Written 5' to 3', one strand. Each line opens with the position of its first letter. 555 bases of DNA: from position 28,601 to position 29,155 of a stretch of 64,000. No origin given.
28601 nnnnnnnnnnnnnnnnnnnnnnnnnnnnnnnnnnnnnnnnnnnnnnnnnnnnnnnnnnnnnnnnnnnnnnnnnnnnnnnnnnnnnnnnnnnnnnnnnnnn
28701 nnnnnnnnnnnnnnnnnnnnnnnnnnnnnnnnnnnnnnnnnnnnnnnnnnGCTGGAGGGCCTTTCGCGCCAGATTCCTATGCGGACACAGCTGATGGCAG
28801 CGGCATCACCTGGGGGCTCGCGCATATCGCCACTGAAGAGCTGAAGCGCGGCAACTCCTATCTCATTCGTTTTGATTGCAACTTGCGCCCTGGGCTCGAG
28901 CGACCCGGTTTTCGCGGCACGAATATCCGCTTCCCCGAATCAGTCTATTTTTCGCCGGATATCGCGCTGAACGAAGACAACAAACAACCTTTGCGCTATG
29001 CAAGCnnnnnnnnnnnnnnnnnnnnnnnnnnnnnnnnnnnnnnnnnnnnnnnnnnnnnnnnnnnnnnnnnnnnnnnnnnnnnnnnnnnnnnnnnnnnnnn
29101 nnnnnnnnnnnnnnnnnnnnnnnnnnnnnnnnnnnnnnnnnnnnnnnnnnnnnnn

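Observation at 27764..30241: Tandem GH117-GH117 fusion: a possible covalent version of the GH117 dimer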

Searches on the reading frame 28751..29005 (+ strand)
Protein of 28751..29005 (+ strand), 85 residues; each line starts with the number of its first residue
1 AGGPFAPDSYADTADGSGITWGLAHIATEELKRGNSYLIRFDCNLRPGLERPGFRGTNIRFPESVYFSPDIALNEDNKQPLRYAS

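Call 48: search_solved_structures(query=window:28751-29005:+, max_evalue=10, show_alignments=5)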
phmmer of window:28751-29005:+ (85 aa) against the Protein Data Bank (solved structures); distinct sequences matched with E-value up to 10: 2.
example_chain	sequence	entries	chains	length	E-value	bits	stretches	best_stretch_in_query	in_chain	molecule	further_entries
4u6b_A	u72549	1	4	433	3.1e-11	46.5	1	1-69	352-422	Conserved hypothetical lipoprotein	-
4u6d_A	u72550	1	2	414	3.6e-07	33.4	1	1-71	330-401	Conserved hypothetical periplasmic protein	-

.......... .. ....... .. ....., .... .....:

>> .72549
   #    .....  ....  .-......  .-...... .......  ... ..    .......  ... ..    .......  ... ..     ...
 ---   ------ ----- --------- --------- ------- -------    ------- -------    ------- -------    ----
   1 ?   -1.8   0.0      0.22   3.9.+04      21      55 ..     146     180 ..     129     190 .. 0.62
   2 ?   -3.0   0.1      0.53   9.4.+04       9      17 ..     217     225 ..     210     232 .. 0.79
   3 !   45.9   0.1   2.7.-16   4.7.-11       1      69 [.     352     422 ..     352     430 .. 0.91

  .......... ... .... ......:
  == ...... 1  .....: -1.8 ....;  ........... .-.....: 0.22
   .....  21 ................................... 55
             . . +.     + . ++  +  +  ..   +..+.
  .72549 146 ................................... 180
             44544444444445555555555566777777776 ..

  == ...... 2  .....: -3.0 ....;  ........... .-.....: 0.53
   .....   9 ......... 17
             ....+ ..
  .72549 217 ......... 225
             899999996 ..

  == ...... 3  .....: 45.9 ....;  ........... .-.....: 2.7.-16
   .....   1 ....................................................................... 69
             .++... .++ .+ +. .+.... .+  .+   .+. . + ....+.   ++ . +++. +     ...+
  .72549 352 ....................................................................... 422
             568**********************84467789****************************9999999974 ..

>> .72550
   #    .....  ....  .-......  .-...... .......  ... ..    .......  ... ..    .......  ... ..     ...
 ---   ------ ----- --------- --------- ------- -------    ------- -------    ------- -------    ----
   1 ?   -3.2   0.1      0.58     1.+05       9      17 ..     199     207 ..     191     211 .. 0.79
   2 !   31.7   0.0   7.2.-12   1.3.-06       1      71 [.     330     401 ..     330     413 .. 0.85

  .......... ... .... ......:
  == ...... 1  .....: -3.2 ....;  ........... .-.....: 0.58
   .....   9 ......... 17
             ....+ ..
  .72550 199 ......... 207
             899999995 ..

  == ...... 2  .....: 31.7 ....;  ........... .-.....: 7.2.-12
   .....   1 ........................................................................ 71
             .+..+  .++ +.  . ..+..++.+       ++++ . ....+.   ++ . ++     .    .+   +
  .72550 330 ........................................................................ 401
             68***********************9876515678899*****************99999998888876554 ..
